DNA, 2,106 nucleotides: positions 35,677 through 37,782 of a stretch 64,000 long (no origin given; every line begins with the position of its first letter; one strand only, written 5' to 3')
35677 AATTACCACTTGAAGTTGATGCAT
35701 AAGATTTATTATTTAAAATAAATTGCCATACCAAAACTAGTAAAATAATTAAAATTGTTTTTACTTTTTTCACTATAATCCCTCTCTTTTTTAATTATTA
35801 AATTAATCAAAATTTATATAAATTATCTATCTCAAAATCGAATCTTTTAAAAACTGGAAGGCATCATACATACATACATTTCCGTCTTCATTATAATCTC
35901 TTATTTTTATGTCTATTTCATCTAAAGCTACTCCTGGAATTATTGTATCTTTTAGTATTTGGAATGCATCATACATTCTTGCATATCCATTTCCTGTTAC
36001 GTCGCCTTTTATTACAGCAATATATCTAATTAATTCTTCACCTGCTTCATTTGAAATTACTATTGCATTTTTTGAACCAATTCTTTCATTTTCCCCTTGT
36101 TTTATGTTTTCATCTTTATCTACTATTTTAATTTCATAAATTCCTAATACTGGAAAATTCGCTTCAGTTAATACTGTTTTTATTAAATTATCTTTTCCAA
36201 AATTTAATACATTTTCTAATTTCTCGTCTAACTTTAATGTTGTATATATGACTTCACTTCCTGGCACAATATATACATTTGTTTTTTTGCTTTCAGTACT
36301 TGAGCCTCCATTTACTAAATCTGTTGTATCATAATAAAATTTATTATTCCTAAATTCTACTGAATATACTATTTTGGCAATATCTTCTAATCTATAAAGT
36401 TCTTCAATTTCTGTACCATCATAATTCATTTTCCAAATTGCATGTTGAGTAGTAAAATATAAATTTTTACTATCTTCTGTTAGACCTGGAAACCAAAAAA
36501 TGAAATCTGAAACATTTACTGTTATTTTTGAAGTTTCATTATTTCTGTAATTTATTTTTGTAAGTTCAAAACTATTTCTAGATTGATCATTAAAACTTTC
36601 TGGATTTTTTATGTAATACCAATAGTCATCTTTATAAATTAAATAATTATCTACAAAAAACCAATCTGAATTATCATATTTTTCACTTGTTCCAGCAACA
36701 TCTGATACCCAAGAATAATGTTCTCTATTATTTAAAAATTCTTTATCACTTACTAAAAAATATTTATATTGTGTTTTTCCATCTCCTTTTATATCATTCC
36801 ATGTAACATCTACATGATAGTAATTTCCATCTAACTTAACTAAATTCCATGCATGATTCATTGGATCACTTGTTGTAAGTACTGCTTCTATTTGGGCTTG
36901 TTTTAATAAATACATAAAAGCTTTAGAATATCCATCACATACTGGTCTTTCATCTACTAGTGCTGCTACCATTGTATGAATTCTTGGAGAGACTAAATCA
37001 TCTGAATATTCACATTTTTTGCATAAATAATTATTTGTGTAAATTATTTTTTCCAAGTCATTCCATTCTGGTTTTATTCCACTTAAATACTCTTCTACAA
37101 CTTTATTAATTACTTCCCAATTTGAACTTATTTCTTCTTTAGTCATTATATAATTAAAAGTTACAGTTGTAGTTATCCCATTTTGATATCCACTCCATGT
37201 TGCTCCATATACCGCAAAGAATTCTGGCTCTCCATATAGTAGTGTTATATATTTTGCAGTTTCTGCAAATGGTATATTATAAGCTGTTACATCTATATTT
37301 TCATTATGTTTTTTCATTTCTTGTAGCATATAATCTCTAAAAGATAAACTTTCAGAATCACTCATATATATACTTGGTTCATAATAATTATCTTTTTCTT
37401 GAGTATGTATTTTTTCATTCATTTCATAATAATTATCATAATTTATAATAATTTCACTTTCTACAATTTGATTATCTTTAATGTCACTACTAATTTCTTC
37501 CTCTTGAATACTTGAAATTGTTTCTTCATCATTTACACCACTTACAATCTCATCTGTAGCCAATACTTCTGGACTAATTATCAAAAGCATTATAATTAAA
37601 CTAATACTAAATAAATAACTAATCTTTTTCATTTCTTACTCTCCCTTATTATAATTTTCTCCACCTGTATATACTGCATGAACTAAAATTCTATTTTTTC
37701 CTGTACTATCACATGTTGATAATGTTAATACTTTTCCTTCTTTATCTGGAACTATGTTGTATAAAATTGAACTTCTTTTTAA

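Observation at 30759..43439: Putative non-cellulosomal cohesin-dockerin surface-display locus with dedicated sortase B and regulator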

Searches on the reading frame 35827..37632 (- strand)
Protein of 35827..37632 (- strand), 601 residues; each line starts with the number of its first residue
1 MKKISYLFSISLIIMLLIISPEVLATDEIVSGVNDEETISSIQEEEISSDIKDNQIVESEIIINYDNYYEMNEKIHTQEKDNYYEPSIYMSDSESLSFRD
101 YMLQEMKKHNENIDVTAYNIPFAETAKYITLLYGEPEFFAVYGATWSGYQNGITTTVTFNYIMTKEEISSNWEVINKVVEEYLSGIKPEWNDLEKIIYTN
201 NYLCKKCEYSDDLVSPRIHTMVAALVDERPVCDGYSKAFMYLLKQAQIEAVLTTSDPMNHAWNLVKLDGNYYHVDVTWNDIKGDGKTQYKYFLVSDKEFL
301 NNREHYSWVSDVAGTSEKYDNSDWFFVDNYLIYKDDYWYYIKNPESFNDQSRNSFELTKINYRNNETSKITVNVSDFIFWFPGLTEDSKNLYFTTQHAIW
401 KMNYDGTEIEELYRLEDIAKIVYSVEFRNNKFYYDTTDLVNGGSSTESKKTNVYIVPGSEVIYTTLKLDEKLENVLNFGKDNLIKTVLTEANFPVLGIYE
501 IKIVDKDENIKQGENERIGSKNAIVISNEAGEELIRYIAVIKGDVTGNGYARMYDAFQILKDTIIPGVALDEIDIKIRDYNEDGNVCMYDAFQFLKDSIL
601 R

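Call 3: search_protein_families(library=pfam, proteins=[window:35827-37632:-], max_evalue=0.1)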
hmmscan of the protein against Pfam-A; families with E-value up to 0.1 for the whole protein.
window:35827-37632:- (601 aa): 2 families
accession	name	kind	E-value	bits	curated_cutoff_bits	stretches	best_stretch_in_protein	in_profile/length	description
PF01841.26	Transglut_core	-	2.4e-08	34.6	23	1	188-275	10-107/108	Transglutaminase-like superfamily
PF00702.32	Hydrolase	-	0.032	15.1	26.4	1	130-286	11-154/191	haloacid dehalogenase-like hydrolase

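Call 4: search_protein_families(library=ncbifam, proteins=[window:35827-37632:-], max_evalue=0.1)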
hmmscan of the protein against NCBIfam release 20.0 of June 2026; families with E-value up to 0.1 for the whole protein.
window:35827-37632:- (601 aa): 1 family
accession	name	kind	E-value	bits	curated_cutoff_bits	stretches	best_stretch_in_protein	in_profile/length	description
NF045980.1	MAG6410_fam_LP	equivalog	9.5e-23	80.4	450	1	175-371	154-348/622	MAG6410 family transglutaminase-related lipoprotein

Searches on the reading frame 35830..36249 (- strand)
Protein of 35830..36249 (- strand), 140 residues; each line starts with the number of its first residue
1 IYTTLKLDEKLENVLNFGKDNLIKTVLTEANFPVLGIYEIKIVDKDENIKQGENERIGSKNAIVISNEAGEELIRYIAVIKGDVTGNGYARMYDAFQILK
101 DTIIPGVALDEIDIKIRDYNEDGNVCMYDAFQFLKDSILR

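Call 27: search_protein_representatives(alignment_id=A1)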
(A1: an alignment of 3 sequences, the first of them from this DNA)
Query: 3 sequences, 142 profile positions. Proteins with E-value up to 0.001 (for the whole library): 198; up to 1e-10: 70; up to 1e-30: 34. The best 150 are listed.
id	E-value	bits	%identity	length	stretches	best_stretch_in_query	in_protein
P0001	1.5e-70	251.9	-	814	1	3-142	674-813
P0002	4.1e-69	247.2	-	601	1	1-142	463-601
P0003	1.4e-52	193.6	-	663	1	1-141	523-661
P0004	7.4e-50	184.8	-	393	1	1-141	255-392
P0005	6.2e-48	178.6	-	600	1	1-141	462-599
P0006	1.4e-47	177.4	-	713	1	1-141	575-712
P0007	1.6e-46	174.0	-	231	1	1-142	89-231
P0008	3.6e-45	169.6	-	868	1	3-141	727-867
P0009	7.0e-44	165.4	-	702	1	1-141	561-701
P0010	7.4e-44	165.3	-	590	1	4-142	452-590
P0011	2.0e-43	163.9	-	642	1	4-141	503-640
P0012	4.4e-43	162.8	-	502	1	15-142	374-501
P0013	1.8e-40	154.3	-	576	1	5-142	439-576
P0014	4.2e-40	153.2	-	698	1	5-140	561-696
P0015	1.1e-39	151.9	-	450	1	2-140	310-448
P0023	2.1e-34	134.7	-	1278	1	1-142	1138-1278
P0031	7.3e-32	126.5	-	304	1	1-141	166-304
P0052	2.0e-20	89.4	-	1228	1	9-140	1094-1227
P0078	1.6e-09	54.0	-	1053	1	78-141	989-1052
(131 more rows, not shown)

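Call 43: search_protein_families(library=pfam, alignment_id=A5, max_evalue=0.0001)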
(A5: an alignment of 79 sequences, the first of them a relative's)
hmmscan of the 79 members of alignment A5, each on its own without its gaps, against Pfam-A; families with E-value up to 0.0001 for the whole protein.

A. member 1, P0001 (814 aa): 5 families
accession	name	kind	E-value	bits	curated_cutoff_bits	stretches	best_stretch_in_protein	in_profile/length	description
PF13306.12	LRR_5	-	8.1e-47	158.7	27.7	2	426-548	2-118/127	BspA type Leucine rich repeat region (6 copies)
PF12799.13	LRR_4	-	1.3e-27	95.6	27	3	214-255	1-43/44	Leucine Rich repeats (2 copies)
PF13855.12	LRR_8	-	1.6e-24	85.9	27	1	193-248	2-61/61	Leucine rich repeat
PF23952.1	LRR_EndoS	-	5.5e-09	36.7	27.9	0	196-286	27-113/116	Endo-beta-N-acetylglucosaminidase EndoS LRR domain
PF23598.1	LRR_14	-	8e-08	31.8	40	1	174-354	4-176/353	Leucine-rich repeat region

B. families by the number of members that match (of 79 scanned): 37 families (the first 25 are shown)
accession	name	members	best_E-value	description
PF00404.24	Dockerin_1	33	1.2e-18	Dockerin type I domain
PF02368.24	Big_2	28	8.2e-38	Bacterial Ig-like domain (group 2)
PF13306.12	LRR_5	18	9.1e-87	BspA type Leucine rich repeat region (6 copies)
PF12799.13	LRR_4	17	5.5e-52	Leucine Rich repeats (2 copies)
PF13855.12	LRR_8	16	8.7e-27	Leucine rich repeat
PF23952.1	LRR_EndoS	14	9.3e-17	Endo-beta-N-acetylglucosaminidase EndoS LRR domain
PF22359.2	Big-like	13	3.7e-16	Bacterial Ig-like domain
PF23598.1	LRR_14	11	8.2e-13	Leucine-rich repeat region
PF00188.32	CAP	8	1.8e-20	Cysteine-rich secretory protein family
PF01841.26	Transglut_core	6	1.3e-08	Transglutaminase-like superfamily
PF14580.12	LRR_9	3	3.5e-12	Leucine-rich repeat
PF00560.39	LRR_1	3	7.2e-10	Leucine Rich Repeat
PF21461.3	HL_N-beta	3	9.9e-07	Hyaluronate lyase, N-terminal beta-sheet domain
PF13405.12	EF-hand_6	3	1e-06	EF-hand domain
PF23211.1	LRR_LRWD1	3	4.9e-06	Leucine-rich repeat and WD repeat-containing protein 1, LRR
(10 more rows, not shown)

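Call 44: find_encoding_contigs(protein=P0023, flank=10000, max_places=2)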
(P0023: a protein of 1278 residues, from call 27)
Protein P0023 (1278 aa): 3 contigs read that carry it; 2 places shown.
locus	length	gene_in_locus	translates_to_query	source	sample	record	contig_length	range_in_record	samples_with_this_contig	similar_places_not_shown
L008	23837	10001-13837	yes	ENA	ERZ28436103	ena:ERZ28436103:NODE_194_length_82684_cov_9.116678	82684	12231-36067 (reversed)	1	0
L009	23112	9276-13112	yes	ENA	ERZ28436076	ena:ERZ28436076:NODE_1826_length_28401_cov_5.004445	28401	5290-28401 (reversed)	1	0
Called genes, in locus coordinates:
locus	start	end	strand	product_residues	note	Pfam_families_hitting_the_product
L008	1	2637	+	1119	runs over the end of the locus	-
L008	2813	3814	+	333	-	PF00963:Cohesin (weak)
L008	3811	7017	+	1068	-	-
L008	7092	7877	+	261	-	PF04203:Sortase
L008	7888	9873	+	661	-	PF01841:Transglut_core (weak), PF02368:Big_2, PF26918:Ig_Eae (weak)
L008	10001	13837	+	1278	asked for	PF13306:LRR_5, PF02368:Big_2, PF26182:Ig_NUP210_5th (faint), PF26918:Ig_Eae (weak), PF00404:Dockerin_1 (faint), PF02368:Big_2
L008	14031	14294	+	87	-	-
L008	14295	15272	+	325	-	-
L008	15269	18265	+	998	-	PF02368:Big_2, PF02368:Big_2, PF02368:Big_2, PF02368:Big_2, PF26918:Ig_Eae, PF02368:Big_2, PF02368:Big_2, PF02368:Big_2, +11 more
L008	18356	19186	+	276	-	PF04203:Sortase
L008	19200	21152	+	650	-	PF02368:Big_2, PF26918:Ig_Eae (weak)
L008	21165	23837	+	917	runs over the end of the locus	PF13855:LRR_8 (faint), PF23952:LRR_EndoS (faint), PF25019:LRR_R13L1-DRL21 (faint), PF12799:LRR_4 (weak), PF13306:LRR_5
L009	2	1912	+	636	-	?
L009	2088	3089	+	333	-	PF00963:Cohesin (weak)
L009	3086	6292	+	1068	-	-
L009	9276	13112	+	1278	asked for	PF13306:LRR_5, PF02368:Big_2, PF26182:Ig_NUP210_5th (faint), PF26918:Ig_Eae (weak), PF00404:Dockerin_1 (faint), PF02368:Big_2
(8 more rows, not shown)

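Call 45: find_encoding_contigs(protein=P0010, flank=10000, max_places=1)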
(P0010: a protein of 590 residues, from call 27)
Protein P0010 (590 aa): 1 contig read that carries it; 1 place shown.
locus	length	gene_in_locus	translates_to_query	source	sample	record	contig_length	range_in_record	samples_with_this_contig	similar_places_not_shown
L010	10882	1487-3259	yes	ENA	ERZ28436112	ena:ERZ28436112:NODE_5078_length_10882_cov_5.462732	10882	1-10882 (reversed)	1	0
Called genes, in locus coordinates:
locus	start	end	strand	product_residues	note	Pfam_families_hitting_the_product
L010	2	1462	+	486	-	?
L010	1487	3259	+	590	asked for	PF14580:LRR_9 (faint), PF23211:LRR_LRWD1 (faint), PF12799:LRR_4 (weak), PF12799:LRR_4, PF23598:LRR_14, PF12799:LRR_4, PF13855:LRR_8 (weak), PF12799:LRR_4 (weak), +2 more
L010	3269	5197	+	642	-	PF23598:LRR_14 (faint), PF23952:LRR_EndoS (faint), PF12799:LRR_4, PF13855:LRR_8 (weak), PF12799:LRR_4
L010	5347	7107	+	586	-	-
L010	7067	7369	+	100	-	PF00404:Dockerin_1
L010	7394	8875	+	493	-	PF22359:Big-like (faint), PF21461:HL_N-beta (faint), PF02368:Big_2, PF26182:Ig_NUP210_5th (faint)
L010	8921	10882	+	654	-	?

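Call 46: find_encoding_contigs(protein=P0031, flank=10000, max_places=1)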
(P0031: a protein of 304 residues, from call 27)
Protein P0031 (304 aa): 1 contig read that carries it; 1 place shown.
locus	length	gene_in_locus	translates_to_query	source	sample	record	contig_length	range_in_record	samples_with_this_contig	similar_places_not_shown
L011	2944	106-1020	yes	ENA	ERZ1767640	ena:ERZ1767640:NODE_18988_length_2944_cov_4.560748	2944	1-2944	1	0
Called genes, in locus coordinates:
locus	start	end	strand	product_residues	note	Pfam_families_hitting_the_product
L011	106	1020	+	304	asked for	PF02368:Big_2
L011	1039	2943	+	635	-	?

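Call 47: find_encoding_contigs(protein=P0052, flank=10000, max_places=1)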
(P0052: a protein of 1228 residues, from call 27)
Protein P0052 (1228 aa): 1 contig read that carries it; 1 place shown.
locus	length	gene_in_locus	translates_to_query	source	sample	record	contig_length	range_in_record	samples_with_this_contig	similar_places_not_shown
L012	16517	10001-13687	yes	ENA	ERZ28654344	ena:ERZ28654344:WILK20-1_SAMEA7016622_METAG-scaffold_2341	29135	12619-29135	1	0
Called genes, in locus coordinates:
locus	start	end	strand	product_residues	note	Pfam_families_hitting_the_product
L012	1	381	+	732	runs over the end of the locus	PF00403:HMA, PF00122:E1-E2_ATPase, PF00702:Hydrolase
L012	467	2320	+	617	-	PF00117:GATase, PF07722:Peptidase_C26, PF02540:NAD_synthase (weak), PF00958:GMP_synt_C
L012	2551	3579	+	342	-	PF00963:Cohesin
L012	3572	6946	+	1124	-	PF26182:Ig_NUP210_5th (faint), PF02368:Big_2, PF21461:HL_N-beta (faint), PF22359:Big-like (weak), PF26918:Ig_Eae, PF02368:Big_2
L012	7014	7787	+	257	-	PF04203:Sortase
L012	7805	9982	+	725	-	-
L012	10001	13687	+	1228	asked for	PF23598:LRR_14 (faint), PF12799:LRR_4 (weak), PF13855:LRR_8 (faint), PF23952:LRR_EndoS (faint), PF12799:LRR_4 (weak)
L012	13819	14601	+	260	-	PF00005:ABC_tran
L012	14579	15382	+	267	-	PF00528:BPD_transp_1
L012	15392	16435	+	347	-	PF13379:NMT1_2, PF09084:NMT1, PF12974:Phosphonate-bd (weak)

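Call 48: find_encoding_contigs(protein=P0078, flank=10000, max_places=1)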
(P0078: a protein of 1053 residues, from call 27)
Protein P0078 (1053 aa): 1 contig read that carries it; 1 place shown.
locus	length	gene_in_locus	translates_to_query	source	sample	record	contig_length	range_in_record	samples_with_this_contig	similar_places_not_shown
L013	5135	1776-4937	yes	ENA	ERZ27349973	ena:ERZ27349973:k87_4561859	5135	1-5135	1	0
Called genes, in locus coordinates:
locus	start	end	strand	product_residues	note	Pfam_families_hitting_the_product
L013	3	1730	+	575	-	?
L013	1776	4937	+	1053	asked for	PF00188:CAP (weak), PF02368:Big_2, PF26182:Ig_NUP210_5th (faint), PF02368:Big_2, PF26918:Ig_Eae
